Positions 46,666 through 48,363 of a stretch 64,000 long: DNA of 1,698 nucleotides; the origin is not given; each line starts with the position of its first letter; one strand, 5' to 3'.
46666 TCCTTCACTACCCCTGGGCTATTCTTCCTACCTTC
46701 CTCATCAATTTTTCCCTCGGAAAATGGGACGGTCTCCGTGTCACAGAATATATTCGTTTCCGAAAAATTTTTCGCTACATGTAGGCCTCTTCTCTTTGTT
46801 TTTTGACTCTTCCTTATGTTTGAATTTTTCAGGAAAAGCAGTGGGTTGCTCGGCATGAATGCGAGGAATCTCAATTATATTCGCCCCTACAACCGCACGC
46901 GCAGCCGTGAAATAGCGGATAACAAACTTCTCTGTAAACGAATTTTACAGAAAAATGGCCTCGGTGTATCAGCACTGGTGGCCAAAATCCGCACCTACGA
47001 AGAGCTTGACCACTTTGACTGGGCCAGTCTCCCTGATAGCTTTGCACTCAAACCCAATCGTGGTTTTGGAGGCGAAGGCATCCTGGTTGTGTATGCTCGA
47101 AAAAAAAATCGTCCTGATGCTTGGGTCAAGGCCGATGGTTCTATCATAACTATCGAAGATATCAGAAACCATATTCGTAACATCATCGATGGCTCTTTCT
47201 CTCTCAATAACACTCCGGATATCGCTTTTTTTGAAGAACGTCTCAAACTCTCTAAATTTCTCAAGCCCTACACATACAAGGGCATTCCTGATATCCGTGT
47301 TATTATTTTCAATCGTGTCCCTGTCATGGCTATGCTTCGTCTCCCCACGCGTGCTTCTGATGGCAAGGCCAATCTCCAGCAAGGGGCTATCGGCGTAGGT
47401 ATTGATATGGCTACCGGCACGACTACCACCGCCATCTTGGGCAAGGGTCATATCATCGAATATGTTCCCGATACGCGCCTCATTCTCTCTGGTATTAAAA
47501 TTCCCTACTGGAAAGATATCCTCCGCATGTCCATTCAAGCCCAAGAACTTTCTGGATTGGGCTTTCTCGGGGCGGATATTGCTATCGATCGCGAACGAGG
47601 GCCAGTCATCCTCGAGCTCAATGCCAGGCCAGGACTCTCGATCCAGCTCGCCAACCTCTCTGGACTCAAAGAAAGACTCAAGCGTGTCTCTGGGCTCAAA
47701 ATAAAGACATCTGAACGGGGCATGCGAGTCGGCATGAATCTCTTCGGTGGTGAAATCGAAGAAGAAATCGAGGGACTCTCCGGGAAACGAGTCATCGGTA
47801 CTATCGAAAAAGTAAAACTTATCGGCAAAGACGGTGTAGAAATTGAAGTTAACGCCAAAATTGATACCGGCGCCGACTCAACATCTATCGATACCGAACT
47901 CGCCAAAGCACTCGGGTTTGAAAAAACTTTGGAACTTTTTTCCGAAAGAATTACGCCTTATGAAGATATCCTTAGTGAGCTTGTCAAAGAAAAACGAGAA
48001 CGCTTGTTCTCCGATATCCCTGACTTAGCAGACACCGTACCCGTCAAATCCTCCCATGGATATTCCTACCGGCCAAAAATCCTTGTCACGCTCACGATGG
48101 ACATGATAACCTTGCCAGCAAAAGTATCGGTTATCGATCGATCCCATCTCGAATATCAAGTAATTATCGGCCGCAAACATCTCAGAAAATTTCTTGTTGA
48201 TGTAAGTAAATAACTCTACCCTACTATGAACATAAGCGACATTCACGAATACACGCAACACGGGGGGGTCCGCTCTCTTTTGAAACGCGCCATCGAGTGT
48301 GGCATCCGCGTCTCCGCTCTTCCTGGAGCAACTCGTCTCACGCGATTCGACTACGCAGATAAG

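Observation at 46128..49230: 7TM protein + ATP-grasp-retropepsin fusion + second ATP-grasp ligase: putative amidoligase/peptide-modification module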

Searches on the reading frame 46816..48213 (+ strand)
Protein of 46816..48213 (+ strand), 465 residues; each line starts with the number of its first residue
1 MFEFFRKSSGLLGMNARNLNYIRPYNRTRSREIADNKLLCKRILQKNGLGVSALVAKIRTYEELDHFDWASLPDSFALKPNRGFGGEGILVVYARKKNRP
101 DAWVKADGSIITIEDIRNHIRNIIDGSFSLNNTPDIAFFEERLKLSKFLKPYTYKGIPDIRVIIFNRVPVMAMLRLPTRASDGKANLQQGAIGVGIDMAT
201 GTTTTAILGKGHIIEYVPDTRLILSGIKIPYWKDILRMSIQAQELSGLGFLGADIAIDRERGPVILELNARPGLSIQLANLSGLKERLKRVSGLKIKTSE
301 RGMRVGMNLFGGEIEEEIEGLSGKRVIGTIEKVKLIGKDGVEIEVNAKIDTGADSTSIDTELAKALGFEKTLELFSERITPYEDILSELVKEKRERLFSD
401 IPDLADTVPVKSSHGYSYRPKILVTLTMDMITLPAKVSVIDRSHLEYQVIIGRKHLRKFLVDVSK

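Call 3: search_protein_families(library=pfam, proteins=[window:46816-48213:+], max_evalue=0.1)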
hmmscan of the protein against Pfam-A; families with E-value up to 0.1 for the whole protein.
window:46816-48213:+ (465 aa): 9 families
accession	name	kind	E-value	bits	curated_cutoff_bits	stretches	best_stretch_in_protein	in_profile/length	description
PF14397.11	ATPgrasp_ST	-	2.2e-69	234.2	31.4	1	17-292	2-277/278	Sugar-transfer associated ATP-grasp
PF05618.17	Zn_protease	-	7.2e-08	32.9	27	1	326-464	1-130/138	Putative ATP-dependent zinc protease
PF08443.16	RimK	-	4.1e-06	27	21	1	237-275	133-170/188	RimK-like ATP-grasp domain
PF14398.11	ATPgrasp_YheCD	-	4.1e-05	23.4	26.8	1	243-277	198-232/255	YheC/D like ATP-grasp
PF13650.11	Asp_protease_2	-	0.00038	21.6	24.3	1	344-370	9-35/90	Aspartyl protease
PF02655.19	ATP-grasp_3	-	0.0013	19.3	23.2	0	35-99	2-57/160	ATP-grasp domain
PF13975.11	gag-asp_proteas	-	0.0063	17.5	28.2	1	344-370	9-35/92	gag-polyprotein putative aspartyl protease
PF02955.21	GSH-S_ATP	-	0.037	13.9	23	0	159-194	85-120/175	Prokaryotic glutathione synthetase, ATP-grasp domain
PF03133.20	TTL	-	0.085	12.5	20.1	0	251-288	238-275/292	Tubulin-tyrosine ligase family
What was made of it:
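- On RimK/RimB (incl. RimBK hybrid): PF05618 scores 32.9 bits against a cut-off of 27 (call 3).
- PF14397 is curated as 'sugar-transfer associated' (call 3).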

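Call 4: search_protein_families(library=ncbifam, proteins=[window:46816-48213:+], max_evalue=0.1)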
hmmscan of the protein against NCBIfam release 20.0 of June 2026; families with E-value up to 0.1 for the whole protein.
window:46816-48213:+ (465 aa): 12 families
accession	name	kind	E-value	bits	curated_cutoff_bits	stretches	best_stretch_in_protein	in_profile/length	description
TIGR02291.1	rimK_rel_E_lig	hypoth_equivalog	1.3e-87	293.8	314.2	1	7-293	8-291/317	alpha-L-glutamate ligase-like protein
TIGR00768.1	rimK_fam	subfamily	1.4e-08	34.5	143.4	1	233-275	216-258/276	RimK family alpha-L-glutamate ligase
NF052264.1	retropep_RloA3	equivalog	4.3e-08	33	210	1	324-464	19-150/159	retropepsin-like aspartic peptidase RloA3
NF052262.1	retropep_RloA1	exception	1.6e-07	31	280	1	323-462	23-158/178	retropepsin-like aspartic peptidase RloA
NF040720.1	MptN_Meth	equivalog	2.3e-05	23.6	350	0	233-273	229-270/291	tetrahydromethanopterin:alpha-L-glutamate ligase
NF052263.1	retropep_RloA2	exception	5e-05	22.9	250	1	327-463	24-157/170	retropepsin-like aspartic peptidase RloA2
TIGR02068.2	cya_phycin_syn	equivalog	0.0033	15.5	850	1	30-104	207-279/862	cyanophycin synthetase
NF038074.1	fam_STM4014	hypoth_equivalog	0.026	13.9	175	1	36-99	116-181/349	STM4014 family protein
NF007764.0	PRK10446.1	equivalog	0.045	13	331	0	238-275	232-268/300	30S ribosomal protein S6--L-glutamate ligase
TIGR03698.1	clan_AA_DTGF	subfamily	0.081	13.3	57.35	0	333-370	4-43/107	clan AA aspartic protease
NF010623.0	PRK14016.1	subfamily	0.098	10.7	877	0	31-106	209-282/871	cyanophycin synthetase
NF002378.0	PRK01372.1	subfamily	0.099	11.3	243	0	233-275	231-274/305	D-alanine--D-alanine ligase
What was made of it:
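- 46834..47694 (+): ATP-grasp ligase domain of g2 (residues 7-293). TIGR02291 at 1.3e-87 (293.8 bits, cut-off 314.2) and PF14397 at 2.2e-69 (calls 3, 4).
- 47785..48207 (+): Retropepsin-like aspartic peptidase domain of g2 (residues 324-464); catalytic D350 at 47863-47865. PF05618 at 7.2e-08 and RloA3 at 4.3e-08 (calls 3, 4).
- On Rlo system (RloABC): TIGR02291 scores 293.8 bits, just under its 314.2 cut-off (calls 3, 4). RloA1-3 models score 23-33 bits against cut-offs of 210-280 (call 4).
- On RimK/RimB (incl. RimBK hybrid): TIGR00768 scores 34.5 bits against a cut-off of 143.4, and PRK10446 13 bits against 331 (call 4).
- g2 is not a RimK-family member (TIGR00768 34.5 bits against a cut-off of 143.4, call 4).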

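Call 15: find_homologous_proteins(query=window:46816-48210:+, max_evalue=0.00001)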
Query window:46816-48210:+ (465 aa): 7115 proteins with E <= 0.00001 among 8000 candidates; the best 120 are listed.
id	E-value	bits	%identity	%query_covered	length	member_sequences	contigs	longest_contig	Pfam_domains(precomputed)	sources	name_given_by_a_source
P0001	6.1e-255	864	85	100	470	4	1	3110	PF05618.18,PF14397.12,PF08443.17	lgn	-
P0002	2.6e-249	845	80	100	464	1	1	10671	PF05618.18,PF14397.12,PF08443.17,PF02655.20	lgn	-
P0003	1.4e-247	840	81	100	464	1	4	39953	PF05618.18,PF14397.12,PF14398.12,PF08443.17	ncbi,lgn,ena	-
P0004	1.1e-246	837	80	100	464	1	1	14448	PF05618.18,PF14397.12,PF14398.12,PF08443.17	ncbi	-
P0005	2.4e-246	836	81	100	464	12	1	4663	PF05618.18,PF14397.12,PF14398.12,PF08443.17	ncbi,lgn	ncbi:MAG: sugar-transfer associated ATP-grasp domain-containing protein [Candidatus Moraniibacteriot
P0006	6.0e-246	834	81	100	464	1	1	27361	PF05618.18,PF14397.12,PF14398.12,PF08443.17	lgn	-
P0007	9.0e-246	834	81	100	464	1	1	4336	PF05618.18,PF14397.12,PF14398.12,PF08443.17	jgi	-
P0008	9.0e-246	834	80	100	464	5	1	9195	PF05618.18,PF14397.12,PF14398.12,PF08443.17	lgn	-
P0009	1.4e-245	833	81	100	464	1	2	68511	PF05618.18,PF14397.12,PF14398.12,PF08443.17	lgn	-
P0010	1.6e-245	833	80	100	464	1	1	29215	PF05618.18,PF14397.12,PF14398.12,PF08443.17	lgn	-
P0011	5.4e-245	831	80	100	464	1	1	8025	PF05618.18,PF14397.12,PF08443.17,PF02655.20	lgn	-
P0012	1.1e-244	830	79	100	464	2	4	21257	PF05618.18,PF14397.12,PF14398.12,PF08443.17,PF02655.20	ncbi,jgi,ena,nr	ncbi:MAG: hypothetical protein A2878_03455 [Candidatus Moranbacteria bacterium RIFCSPHIGHO2_01_FULL_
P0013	2.0e-244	829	79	100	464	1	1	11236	PF05618.18,PF14397.12,PF14398.12,PF08443.17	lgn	-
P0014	3.5e-244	829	79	100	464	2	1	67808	PF05618.18,PF14397.12,PF14398.12,PF08443.17,PF02655.20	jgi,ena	-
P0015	7.4e-243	824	79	100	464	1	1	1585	PF05618.18,PF14397.12,PF14398.12,PF08443.17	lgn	-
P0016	4.4e-242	822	80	100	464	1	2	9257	PF05618.18,PF14397.12,PF14398.12,PF08443.17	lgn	-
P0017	6.6e-241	818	77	100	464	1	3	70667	PF05618.18,PF14397.12,PF08443.17,PF02655.20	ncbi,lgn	-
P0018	1.3e-240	817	78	100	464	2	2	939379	PF05618.18,PF14397.12,PF14398.12,PF08443.17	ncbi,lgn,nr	ncbi:MAG: sugar-transfer associated ATP-grasp domain-containing protein [Candidatus Moranbacteria ba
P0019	5.6e-240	815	78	100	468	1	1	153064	PF05618.18,PF14397.12,PF08443.17,PF02655.20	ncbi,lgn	-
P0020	8.3e-240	814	79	100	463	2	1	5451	PF05618.18,PF14397.12,PF14398.12,PF02655.20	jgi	jgi:alpha-L-glutamate ligase-like protein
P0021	1.7e-239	813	77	100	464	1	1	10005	PF05618.18,PF14397.12,PF14398.12,PF08443.17,PF02655.20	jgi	jgi:alpha-L-glutamate ligase-like protein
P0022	1.8e-239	813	77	100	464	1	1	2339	PF05618.18,PF14397.12,PF14398.12,PF08443.17,PF02655.20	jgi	jgi:alpha-L-glutamate ligase-like protein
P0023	1.9e-239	813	79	100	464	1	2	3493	PF05618.18,PF14397.12,PF14398.12,PF08443.17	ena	-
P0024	2.5e-239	813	79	100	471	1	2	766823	PF05618.18,PF14397.12,PF14398.12,PF08443.17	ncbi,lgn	ncbi:MAG: sugar-transfer associated ATP-grasp domain-containing protein [Candidatus Moraniibacteriot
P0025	3.8e-239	812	78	100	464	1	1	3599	PF05618.18,PF14397.12,PF14398.12,PF08443.17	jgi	-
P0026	7.0e-239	811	78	100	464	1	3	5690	PF05618.18,PF14397.12,PF14398.12,PF08443.17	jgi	-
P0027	8.3e-239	811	79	100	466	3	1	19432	PF05618.18,PF14397.12,PF08443.17,PF02655.20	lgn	-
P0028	3.8e-238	809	78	100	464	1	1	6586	PF05618.18,PF14397.12,PF14398.12,PF08443.17,PF02655.20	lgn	-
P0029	8.7e-238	807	78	100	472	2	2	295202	PF05618.18,PF14397.12,PF14398.12,PF08443.17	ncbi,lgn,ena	-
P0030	1.6e-237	807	77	100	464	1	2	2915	PF05618.18,PF14397.12,PF14398.12,PF08443.17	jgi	-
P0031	9.7e-237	804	79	100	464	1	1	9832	PF05618.18,PF14397.12,PF14398.12,PF08443.17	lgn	-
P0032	1.2e-236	804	78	100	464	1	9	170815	PF05618.18,PF14397.12,PF14398.12,PF08443.17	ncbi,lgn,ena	-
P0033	1.3e-236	804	78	100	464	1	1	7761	PF05618.18,PF14397.12,PF14398.12,PF08443.17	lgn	-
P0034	1.5e-236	803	78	100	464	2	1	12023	PF05618.18,PF14397.12,PF14398.12,PF08443.17,PF02655.20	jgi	jgi:alpha-L-glutamate ligase-like protein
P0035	1.5e-236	803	78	100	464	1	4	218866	PF05618.18,PF14397.12,PF14398.12,PF08443.17,PF02655.20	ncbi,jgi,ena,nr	ncbi:MAG: hypothetical protein A2808_03660 [Candidatus Moranbacteria bacterium RIFCSPHIGHO2_01_FULL_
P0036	1.6e-236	803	78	100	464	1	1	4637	PF05618.18,PF14397.12,PF14398.12,PF08443.17,PF02655.20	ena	-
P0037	1.7e-236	803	79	100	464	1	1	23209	PF05618.18,PF14397.12,PF14398.12,PF08443.17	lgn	-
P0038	4.7e-236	802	78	100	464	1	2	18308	PF05618.18,PF14397.12,PF14398.12,PF08443.17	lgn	-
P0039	4.8e-236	802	78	100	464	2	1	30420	PF05618.18,PF14397.12,PF14398.12,PF08443.17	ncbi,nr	ncbi:MAG: hypothetical protein E6Q53_00815 [Candidatus Moraniibacteriota bacterium]|nr:MAG: hypothet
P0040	5.4e-236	802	78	100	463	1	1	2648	PF05618.18,PF14397.12,PF14398.12,PF08443.17,PF02655.20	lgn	-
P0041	1.0e-235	801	78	100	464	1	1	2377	PF05618.18,PF14397.12,PF14398.12,PF08443.17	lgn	-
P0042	1.1e-235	800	78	100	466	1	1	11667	PF05618.18,PF14397.12,PF14398.12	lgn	-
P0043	1.4e-235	800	79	97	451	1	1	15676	PF05618.18,PF14397.12,PF14398.12,PF08443.17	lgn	-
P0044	1.5e-235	800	77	100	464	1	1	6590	PF05618.18,PF14397.12,PF14398.12,PF08443.17,PF02655.20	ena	-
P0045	1.7e-235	800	77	100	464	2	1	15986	PF05618.18,PF14397.12,PF14398.12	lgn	-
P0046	4.0e-235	799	77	100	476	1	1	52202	PF05618.18,PF14397.12,PF14398.12,PF08443.17,PF02655.20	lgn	-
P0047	1.2e-234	797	77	100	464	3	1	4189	PF05618.18,PF14397.12,PF14398.12,PF08443.17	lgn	-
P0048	2.4e-234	796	78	100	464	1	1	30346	PF05618.18,PF14397.12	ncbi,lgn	ncbi:MAG: sugar-transfer associated ATP-grasp domain-containing protein [Candidatus Moraniibacteriot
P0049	2.5e-234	796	78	100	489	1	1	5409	PF05618.18,PF14397.12,PF14398.12,PF08443.17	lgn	-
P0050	3.5e-234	796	80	97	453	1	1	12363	PF05618.18,PF14397.12,PF08443.17,PF02655.20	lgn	-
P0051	3.8e-234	795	78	100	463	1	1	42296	PF05618.18,PF14397.12,PF14398.12,PF08443.17,PF02655.20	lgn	-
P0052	4.4e-234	795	79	97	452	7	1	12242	PF05618.18,PF14397.12,PF14398.12,PF08443.17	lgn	-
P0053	1.4e-233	794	77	100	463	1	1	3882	PF05618.18,PF14397.12,PF14398.12,PF08443.17,PF02655.20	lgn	-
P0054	1.5e-233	793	79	97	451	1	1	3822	PF05618.18,PF14397.12,PF14398.12,PF08443.17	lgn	-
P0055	2.3e-233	793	77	100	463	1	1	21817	PF05618.18,PF14397.12,PF14398.12,PF08443.17,PF02655.20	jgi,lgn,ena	jgi:alpha-L-glutamate ligase-like protein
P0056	3.7e-233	792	80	97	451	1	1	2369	PF05618.18,PF14397.12,PF14398.12,PF02655.20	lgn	-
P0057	6.0e-233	791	78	100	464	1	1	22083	PF05618.18,PF14397.12,PF14398.12,PF08443.17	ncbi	-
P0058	6.8e-233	791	76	100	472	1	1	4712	PF05618.18,PF14397.12,PF14398.12,PF08443.17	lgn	-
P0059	8.2e-233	791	77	100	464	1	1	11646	PF05618.18,PF14397.12,PF14398.12,PF08443.17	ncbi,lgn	-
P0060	2.0e-232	790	77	100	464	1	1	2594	PF05618.18,PF14397.12,PF14398.12,PF08443.17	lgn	-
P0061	3.6e-232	789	76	100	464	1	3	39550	PF05618.18,PF14397.12,PF14398.12,PF08443.17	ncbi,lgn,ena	-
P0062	4.4e-232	789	77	100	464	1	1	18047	PF05618.18,PF14397.12,PF14398.12,PF08443.17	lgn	-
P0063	5.8e-232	788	77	100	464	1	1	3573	PF05618.18,PF14397.12,PF08443.17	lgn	-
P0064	5.9e-232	788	82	93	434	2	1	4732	PF05618.18,PF14397.12,PF14398.12,PF08443.17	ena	-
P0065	7.3e-232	788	75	100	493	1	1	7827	PF05618.18,PF14397.12,PF14398.12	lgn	-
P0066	1.6e-231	787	77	100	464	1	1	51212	PF05618.18,PF14397.12,PF14398.12,PF08443.17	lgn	-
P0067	2.4e-231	786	75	100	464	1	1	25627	PF05618.18,PF14397.12,PF14398.12,PF08443.17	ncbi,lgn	-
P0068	3.1e-231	786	76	100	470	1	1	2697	PF05618.18,PF14397.12,PF14398.12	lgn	-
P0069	3.1e-231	786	76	100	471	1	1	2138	PF05618.18,PF14397.12,PF14398.12,PF08443.17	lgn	-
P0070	3.2e-231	786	76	100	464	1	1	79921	PF14397.12,PF14398.12,PF08443.17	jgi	-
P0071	4.3e-231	785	81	93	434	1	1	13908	PF05618.18,PF14397.12,PF14398.12,PF08443.17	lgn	-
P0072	1.7e-230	783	74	100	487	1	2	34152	PF05618.18,PF14397.12,PF08443.17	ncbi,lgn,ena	ncbi:MAG: sugar-transfer associated ATP-grasp domain-containing protein [Patescibacteria group bacte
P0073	2.2e-230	783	77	100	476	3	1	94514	PF05618.18,PF14397.12,PF14398.12,PF08443.17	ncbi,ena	-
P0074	1.3e-229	780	77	100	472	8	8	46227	PF05618.18,PF14397.12,PF14398.12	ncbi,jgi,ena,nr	ncbi:MAG: hypothetical protein COZ29_01700 [Candidatus Moranbacteria bacterium CG_4_10_14_3_um_filte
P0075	1.9e-229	780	77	100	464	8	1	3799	PF05618.18,PF14397.12,PF14398.12,PF08443.17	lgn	-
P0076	2.0e-229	780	71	100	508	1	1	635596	PF05618.18,PF14397.12,PF14398.12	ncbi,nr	ncbi:MAG: sugar-transfer associated ATP-grasp domain-containing protein [Candidatus Moranbacteria ba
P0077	2.0e-229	780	81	93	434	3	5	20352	PF05618.18,PF14397.12,PF14398.12,PF08443.17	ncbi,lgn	-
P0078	2.2e-229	780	75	100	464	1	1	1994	PF05618.18,PF14397.12,PF08443.17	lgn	-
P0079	2.9e-229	779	81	93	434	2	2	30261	PF05618.18,PF14397.12,PF14398.12,PF08443.17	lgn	-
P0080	3.4e-229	779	75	100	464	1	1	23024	PF05618.18,PF14397.12,PF14398.12,PF08443.17,PF02655.20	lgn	-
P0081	9.7e-229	778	81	93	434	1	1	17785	PF05618.18,PF14397.12,PF14398.12,PF08443.17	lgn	-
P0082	1.0e-228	778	75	100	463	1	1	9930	PF05618.18,PF14397.12,PF14398.12,PF08443.17,PF02655.20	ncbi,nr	ncbi:MAG: sugar-transfer associated ATP-grasp domain-containing protein [bacterium]|nr:sugar-transfe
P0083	1.5e-228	777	75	100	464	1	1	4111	PF05618.18,PF14397.12,PF14398.12,PF08443.17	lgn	-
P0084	2.9e-228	776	74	100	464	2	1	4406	PF05618.18,PF14397.12,PF14398.12,PF08443.17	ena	-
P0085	5.3e-228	775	75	100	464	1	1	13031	PF05618.18,PF14397.12,PF14398.12,PF08443.17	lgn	-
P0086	1.2e-227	774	76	100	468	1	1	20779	PF05618.18,PF14397.12,PF14398.12,PF08443.17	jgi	jgi:alpha-L-glutamate ligase-like protein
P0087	1.5e-227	774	76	100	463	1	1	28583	PF05618.18,PF14397.12,PF14398.12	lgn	-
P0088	1.6e-227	774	75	100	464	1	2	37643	PF05618.18,PF14397.12,PF14398.12,PF08443.17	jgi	jgi:alpha-L-glutamate ligase-like protein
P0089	2.0e-227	773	75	100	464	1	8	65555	PF05618.18,PF14397.12,PF14398.12,PF08443.17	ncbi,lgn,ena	-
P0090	2.0e-227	773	74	100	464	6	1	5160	PF05618.18,PF14397.12,PF08443.17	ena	-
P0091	3.6e-227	772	74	100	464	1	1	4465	PF05618.18,PF14397.12,PF14398.12,PF08443.17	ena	-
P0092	3.7e-227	772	78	97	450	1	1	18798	PF05618.18,PF14397.12,PF14398.12,PF08443.17,PF02655.20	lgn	-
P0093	4.0e-227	772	74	100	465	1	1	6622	PF05618.18,PF14397.12,PF08443.17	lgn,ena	-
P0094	4.5e-227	772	75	100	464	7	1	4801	PF05618.18,PF14397.12,PF14398.12,PF08443.17,PF02655.20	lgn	-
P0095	6.0e-227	772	75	100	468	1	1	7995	PF05618.18,PF14397.12,PF14398.12,PF08443.17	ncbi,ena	ncbi:MAG: sugar-transfer associated ATP-grasp domain-containing protein [Candidatus Moraniibacteriot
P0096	1.0e-226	771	76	100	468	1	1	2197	PF05618.18,PF14397.12,PF08443.17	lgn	-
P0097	1.9e-226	770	74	100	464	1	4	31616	PF05618.18,PF14397.12,PF08443.17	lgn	-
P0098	2.3e-226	770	79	93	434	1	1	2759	PF05618.18,PF14397.12,PF14398.12,PF08443.17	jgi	jgi:alpha-L-glutamate ligase-like protein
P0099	2.3e-226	770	74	100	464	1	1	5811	PF05618.18,PF14397.12,PF14398.12,PF08443.17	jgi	-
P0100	2.4e-226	770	74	100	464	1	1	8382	PF05618.18,PF14397.12,PF14398.12,PF08443.17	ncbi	-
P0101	2.7e-226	770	80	93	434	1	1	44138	PF05618.18,PF14397.12,PF14398.12,PF08443.17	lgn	-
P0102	3.1e-226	769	76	100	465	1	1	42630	PF05618.18,PF14397.12,PF14398.12,PF02655.20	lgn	-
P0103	3.2e-226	769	76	100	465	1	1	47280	PF05618.18,PF14397.12,PF14398.12,PF08443.17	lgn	-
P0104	3.4e-226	769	75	100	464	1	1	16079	PF05618.18,PF14397.12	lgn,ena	-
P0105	4.5e-226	769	75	100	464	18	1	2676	PF05618.18,PF14397.12,PF14398.12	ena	-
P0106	5.1e-226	769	74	100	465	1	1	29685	PF14397.12,PF14398.12,PF08443.17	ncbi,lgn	-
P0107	1.0e-225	768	74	100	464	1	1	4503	PF05618.18,PF14397.12,PF14398.12,PF08443.17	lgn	-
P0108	1.4e-225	767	75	100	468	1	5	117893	PF05618.18,PF14397.12,PF08443.17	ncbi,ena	ncbi:MAG: sugar-transfer associated ATP-grasp domain-containing protein [Patescibacteria group bacte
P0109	1.8e-225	767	76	100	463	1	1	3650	PF05618.18,PF14397.12,PF14398.12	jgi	jgi:alpha-L-glutamate ligase-like protein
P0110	1.8e-225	767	76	100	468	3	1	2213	PF05618.18,PF14397.12,PF02655.20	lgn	-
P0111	3.4e-225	766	74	100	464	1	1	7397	PF05618.18,PF14397.12,PF14398.12,PF08443.17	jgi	jgi:alpha-L-glutamate ligase-like protein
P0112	4.0e-225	766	77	97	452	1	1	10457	PF13650.12,PF05618.18,PF14397.12,PF14398.12,PF02655.20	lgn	-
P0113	5.0e-225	765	73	100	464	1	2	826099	PF05618.18,PF14397.12,PF08443.17,PF02655.20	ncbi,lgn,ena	-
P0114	1.7e-224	764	74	100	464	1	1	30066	PF05618.18,PF14397.12,PF14398.12,PF08443.17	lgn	-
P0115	2.0e-224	763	74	100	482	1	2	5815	PF05618.18,PF14397.12,PF14398.12,PF08443.17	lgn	-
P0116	3.3e-224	763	76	97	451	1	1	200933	PF14397.12,PF14398.12,PF08443.17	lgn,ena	-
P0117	6.1e-224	762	75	100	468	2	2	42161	PF05618.18,PF14397.12,PF14398.12,PF08443.17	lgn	-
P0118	8.7e-224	761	75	100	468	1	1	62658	PF05618.18,PF14397.12,PF14398.12,PF08443.17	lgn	-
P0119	6.3e-223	758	78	93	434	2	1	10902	PF05618.18,PF14397.12,PF14398.12,PF08443.17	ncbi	-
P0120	7.0e-223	758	75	100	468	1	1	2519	PF05618.18,PF14397.12,PF14398.12,PF08443.17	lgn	-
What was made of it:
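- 46816..48213 (+): g2: bifunctional 465-aa protein joining an RloC-type ATP-grasp ligase, an acidic linker and a RimB/RloA-type retropepsin. More than 120 clusters of close homologues, annotated as Moranbacteria where named (call 15).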

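Call 17: search_solved_structures(query=window:46816-48210:+, max_evalue=0.01, show_alignments=3)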
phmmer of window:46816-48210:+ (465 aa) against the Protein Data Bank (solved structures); distinct sequences matched with E-value up to 0.01: 1.
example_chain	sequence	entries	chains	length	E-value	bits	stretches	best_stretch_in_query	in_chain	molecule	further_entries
9g58_A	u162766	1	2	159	5.6e-05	25.3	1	337-460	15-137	Putative ATP-dependent zinc protease domain-containing protein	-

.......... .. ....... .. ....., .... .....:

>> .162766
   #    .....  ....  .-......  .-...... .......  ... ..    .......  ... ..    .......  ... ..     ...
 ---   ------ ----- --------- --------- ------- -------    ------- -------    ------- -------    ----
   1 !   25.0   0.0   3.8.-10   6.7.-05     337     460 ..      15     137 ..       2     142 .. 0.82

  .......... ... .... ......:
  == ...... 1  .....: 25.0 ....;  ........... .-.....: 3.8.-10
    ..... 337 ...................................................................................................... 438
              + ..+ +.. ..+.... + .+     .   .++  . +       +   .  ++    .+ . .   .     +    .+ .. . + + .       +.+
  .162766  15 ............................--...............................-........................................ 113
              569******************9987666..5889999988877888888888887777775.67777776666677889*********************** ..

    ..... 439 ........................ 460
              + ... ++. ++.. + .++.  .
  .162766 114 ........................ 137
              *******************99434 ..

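Call 19: find_encoding_contigs(protein=window:46816-48210:+, flank=10000, max_places=4)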
Protein window:46816-48210:+ (465 aa): 1 contig read that carries it; 1 place shown.
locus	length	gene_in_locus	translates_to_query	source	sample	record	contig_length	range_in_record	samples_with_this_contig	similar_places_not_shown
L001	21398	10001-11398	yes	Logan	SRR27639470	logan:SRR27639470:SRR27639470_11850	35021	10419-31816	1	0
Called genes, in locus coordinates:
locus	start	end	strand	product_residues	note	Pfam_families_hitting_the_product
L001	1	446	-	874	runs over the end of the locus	PF02739:5_3_exonuc_N, PF01367:5_3_exonuc, PF22619:DNA_polI_exo1, PF00476:DNA_pol_A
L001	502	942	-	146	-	PF02367:TsaE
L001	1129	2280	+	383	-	-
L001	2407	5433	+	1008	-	PF05157:MshEN (weak), PF04851:ResIII (faint), PF13401:AAA_22 (faint), PF00437:T2SSE, PF25199:nSTAND_NTPase5 (faint), PF13173:AAA_14 (faint), PF13191:AAA_16 (faint), PF00437:T2SSE, +2 more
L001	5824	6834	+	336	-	PF06068:TIP49 (faint), PF05496:RuvB_N, PF00004:AAA, PF07728:AAA_5, PF17864:AAA_lid_4, PF05491:WHD_RuvB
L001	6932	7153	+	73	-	-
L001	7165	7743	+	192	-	PF03703:bPH_2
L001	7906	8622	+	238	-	PF20772:TACO1_YebC_N, PF01709:Transcrip_reg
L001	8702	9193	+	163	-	PF02075:RuvC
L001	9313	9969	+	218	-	PF14402:7TM_transglut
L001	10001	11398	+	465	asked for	PF14397:ATPgrasp_ST, PF08443:RimK (faint), PF05618:RimB-like (weak)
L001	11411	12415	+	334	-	PF13549:ATP-grasp_5 (weak), PF08443:RimK (weak), PF13535:ATP-grasp_4 (weak)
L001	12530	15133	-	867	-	PF00912:Transgly, PF00905:Transpeptidase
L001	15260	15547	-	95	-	-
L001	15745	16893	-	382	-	PF00712:DNA_pol3_beta, PF02767:DNA_pol3_beta_2, PF02768:DNA_pol3_beta_3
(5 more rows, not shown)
